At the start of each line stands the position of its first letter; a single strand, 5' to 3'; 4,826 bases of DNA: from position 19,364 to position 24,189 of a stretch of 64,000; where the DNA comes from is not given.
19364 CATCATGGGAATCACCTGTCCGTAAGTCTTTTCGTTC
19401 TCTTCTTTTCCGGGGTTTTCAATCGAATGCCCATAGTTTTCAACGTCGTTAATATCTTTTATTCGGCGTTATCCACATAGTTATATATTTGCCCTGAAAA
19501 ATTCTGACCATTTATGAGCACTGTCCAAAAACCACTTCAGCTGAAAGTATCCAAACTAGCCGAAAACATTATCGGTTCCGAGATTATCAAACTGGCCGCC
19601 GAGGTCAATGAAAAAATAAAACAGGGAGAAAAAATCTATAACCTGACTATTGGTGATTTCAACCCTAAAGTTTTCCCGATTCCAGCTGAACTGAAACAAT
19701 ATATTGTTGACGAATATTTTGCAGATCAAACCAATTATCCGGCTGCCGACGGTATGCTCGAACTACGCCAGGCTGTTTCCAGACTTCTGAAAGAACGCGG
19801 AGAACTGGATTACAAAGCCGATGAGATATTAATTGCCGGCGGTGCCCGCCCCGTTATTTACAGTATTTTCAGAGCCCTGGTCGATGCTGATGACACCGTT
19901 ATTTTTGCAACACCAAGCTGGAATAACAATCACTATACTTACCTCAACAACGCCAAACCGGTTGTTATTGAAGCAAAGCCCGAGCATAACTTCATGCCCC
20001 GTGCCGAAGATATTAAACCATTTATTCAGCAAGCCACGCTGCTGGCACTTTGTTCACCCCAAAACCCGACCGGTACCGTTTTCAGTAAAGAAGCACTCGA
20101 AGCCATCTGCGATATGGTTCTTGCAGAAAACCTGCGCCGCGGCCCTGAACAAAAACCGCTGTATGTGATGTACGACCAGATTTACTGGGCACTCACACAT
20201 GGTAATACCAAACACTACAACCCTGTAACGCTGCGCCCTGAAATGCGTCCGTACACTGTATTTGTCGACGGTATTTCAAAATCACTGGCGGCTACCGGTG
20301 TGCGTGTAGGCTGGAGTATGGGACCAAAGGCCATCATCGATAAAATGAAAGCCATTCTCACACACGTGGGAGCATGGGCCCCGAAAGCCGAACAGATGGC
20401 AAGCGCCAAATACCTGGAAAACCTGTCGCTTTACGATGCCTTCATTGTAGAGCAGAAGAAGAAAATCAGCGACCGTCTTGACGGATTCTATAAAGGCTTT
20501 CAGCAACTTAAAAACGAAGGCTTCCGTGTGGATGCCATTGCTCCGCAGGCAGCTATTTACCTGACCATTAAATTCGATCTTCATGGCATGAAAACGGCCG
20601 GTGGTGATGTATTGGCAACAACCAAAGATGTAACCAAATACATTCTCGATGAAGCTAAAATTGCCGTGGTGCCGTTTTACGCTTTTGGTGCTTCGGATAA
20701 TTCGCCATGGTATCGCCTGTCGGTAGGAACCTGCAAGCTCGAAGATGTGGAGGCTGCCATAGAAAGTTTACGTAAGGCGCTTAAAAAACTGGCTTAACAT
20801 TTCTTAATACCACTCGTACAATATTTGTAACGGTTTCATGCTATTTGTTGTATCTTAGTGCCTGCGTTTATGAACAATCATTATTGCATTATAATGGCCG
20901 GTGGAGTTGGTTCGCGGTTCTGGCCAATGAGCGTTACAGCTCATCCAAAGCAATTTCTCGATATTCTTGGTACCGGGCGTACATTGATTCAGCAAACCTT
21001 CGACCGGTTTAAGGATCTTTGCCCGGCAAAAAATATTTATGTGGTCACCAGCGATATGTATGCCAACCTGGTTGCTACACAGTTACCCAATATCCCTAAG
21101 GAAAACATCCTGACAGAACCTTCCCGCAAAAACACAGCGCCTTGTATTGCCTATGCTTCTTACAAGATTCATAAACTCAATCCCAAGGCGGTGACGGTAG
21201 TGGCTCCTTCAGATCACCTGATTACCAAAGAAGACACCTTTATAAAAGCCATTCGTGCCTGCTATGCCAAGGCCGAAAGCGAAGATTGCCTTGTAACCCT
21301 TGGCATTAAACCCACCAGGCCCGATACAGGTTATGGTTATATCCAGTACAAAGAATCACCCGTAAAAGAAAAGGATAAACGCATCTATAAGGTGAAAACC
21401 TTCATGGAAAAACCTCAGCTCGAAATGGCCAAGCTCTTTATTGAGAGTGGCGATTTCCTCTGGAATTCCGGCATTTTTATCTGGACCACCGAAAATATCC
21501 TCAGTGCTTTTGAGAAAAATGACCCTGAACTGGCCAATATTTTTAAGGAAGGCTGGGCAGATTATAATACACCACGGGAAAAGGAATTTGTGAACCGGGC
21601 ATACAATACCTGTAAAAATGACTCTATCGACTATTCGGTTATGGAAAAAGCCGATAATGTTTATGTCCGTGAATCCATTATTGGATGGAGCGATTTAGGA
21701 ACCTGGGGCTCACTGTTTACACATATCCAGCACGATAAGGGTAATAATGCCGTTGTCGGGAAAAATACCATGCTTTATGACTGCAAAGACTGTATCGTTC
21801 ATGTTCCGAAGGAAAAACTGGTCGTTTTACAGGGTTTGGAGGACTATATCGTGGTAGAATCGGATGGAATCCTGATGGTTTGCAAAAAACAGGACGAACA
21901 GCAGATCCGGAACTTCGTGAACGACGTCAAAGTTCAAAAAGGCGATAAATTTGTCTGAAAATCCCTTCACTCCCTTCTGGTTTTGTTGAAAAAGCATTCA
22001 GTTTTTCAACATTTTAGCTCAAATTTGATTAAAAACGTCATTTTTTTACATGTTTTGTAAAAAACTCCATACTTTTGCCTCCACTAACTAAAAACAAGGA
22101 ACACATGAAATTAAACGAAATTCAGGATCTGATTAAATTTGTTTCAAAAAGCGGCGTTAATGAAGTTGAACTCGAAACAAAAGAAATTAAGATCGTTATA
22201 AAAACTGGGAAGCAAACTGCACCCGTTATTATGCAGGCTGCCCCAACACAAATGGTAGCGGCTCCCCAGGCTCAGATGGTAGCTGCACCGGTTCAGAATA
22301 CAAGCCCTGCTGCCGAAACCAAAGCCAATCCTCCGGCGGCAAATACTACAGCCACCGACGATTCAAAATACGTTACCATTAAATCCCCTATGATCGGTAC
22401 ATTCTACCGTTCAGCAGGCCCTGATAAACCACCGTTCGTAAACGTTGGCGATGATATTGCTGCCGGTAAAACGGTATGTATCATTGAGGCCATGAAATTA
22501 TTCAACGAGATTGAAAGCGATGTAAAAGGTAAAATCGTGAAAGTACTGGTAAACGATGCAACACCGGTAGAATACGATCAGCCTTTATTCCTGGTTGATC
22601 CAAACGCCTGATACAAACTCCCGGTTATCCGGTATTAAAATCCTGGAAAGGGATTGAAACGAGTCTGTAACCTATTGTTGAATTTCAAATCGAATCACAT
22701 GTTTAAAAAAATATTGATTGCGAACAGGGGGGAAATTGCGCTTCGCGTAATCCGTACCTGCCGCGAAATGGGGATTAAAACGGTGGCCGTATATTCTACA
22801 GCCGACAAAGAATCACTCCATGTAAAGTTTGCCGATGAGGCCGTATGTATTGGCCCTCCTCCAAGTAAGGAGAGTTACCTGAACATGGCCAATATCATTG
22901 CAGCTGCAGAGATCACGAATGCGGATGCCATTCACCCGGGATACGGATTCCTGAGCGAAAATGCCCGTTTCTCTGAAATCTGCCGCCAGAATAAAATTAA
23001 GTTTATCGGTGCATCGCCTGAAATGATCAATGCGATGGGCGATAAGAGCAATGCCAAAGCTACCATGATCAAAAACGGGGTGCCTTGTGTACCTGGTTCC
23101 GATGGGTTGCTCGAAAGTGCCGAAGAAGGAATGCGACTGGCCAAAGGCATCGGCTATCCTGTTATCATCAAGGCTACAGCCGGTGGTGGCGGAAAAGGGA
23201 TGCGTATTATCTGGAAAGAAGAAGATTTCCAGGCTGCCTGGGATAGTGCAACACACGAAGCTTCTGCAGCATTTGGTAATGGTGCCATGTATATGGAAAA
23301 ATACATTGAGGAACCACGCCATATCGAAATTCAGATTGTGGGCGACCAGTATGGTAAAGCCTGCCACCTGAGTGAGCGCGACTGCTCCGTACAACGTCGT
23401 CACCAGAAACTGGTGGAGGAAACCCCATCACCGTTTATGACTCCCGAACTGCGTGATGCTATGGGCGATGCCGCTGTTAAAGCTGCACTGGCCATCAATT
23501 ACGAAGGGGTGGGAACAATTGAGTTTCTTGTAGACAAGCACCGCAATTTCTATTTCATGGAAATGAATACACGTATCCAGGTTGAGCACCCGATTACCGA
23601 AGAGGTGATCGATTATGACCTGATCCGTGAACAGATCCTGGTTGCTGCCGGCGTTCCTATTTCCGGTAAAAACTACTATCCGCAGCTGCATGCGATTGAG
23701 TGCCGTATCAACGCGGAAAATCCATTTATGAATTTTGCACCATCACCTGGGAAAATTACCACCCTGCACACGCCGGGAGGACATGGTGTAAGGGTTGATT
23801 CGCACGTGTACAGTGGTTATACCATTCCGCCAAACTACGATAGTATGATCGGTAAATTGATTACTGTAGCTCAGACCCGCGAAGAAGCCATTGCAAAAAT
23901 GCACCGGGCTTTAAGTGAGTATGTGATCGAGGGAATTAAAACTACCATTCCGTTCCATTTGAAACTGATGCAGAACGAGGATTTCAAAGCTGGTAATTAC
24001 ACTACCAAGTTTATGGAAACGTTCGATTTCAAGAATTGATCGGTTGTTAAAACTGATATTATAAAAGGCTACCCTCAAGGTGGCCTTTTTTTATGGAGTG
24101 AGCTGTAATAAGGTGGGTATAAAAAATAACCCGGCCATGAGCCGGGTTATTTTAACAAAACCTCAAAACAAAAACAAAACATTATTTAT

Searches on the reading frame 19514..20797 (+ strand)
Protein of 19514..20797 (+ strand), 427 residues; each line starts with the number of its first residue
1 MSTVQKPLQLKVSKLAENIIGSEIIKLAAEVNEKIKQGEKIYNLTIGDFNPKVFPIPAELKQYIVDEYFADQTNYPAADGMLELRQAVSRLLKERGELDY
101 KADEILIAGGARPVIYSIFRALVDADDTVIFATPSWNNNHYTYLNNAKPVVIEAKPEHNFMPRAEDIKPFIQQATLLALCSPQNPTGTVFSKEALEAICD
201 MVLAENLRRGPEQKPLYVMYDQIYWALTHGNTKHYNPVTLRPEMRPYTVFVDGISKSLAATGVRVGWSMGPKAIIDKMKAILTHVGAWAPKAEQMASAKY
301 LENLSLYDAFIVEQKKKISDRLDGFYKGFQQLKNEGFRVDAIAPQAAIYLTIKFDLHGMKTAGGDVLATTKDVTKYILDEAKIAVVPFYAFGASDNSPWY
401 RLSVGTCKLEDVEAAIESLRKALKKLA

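Call 54: search_protein_families(library=pfam, proteins=[window:19514-20797:+], max_evalue=0.00001)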
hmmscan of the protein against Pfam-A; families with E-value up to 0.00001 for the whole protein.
window:19514-20797:+ (427 aa): 1 family
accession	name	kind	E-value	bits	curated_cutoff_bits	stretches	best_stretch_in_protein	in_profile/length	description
PF00155.27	Aminotran_1_2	-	7.2e-44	150.9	19.7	1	43-419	5-361/361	Aminotransferase class I and II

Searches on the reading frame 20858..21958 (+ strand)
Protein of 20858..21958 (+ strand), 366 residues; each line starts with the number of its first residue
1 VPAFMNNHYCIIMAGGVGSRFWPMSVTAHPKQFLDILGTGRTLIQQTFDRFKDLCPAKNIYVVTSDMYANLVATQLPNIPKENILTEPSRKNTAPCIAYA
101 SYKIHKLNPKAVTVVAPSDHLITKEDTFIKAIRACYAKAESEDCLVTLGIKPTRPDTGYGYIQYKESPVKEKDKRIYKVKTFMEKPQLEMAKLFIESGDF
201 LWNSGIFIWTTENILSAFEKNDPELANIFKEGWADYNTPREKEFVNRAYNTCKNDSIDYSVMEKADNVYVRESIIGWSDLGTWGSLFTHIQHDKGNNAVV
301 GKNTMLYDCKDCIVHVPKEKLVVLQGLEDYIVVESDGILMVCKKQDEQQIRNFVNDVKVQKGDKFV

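Call 54: search_protein_families(library=pfam, proteins=[window:20858-21958:+], max_evalue=0.00001)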
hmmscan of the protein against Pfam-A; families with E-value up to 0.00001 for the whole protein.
window:20858-21958:+ (366 aa): 3 families
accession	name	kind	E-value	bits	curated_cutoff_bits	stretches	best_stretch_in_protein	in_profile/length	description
PF00483.29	NTP_transferase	-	1.2e-38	133.5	21.2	1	11-293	3-242/245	Nucleotidyl transferase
PF22640.1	ManC_GMP_beta-helix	-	6e-07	29.7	27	1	305-355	4-53/55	MannoseP isomerase/GMP-like beta-helix domain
PF12804.13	NTP_transf_3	-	3e-06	27.9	27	1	10-132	1-108/160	MobA-like NTP transferase domain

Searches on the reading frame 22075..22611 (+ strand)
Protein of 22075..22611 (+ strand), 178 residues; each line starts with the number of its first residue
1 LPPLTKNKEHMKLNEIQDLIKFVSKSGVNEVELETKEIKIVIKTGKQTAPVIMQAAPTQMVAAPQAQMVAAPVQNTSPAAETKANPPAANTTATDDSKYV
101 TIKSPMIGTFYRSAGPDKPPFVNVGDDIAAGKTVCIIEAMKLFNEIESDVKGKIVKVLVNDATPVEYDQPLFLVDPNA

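Call 54: search_protein_families(library=pfam, proteins=[window:22075-22611:+], max_evalue=0.00001)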
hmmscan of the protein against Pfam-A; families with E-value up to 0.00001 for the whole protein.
window:22075-22611:+ (178 aa): 1 family
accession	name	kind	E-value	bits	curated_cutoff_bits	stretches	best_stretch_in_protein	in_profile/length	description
PF00364.28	Biotin_lipoyl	-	2.9e-21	75.5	22.1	1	101-172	2-71/73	Biotin-requiring enzyme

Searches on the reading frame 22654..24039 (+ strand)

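Call 54: search_protein_families(library=pfam, proteins=[window:22654-24039:+], max_evalue=0.00001)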
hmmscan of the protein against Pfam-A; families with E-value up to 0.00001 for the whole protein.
window:22654-24039:+ (461 aa): 5 families
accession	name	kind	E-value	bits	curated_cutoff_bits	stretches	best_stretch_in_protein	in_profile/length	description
PF02786.22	CPSase_L_D2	-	6.4e-73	245.2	19.8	1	130-336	1-208/211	Carbamoyl-phosphate synthase L chain, ATP binding domain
PF00289.28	Biotin_carb_N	-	6.8e-47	158.9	25.5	1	16-125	1-110/110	Biotin carboxylase, N-terminal domain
PF02785.25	Biotin_carb_C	-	3.1e-44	149.9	32.4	1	349-455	1-107/108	Biotin carboxylase C-terminal domain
PF02222.28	ATP-grasp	-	2.5e-09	37.5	27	1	153-307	16-162/179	ATP-grasp domain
PF07478.18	Dala_Dala_lig_C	-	2.9e-08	33.9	24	1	161-306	30-174/204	D-ala D-ala ligase C-terminus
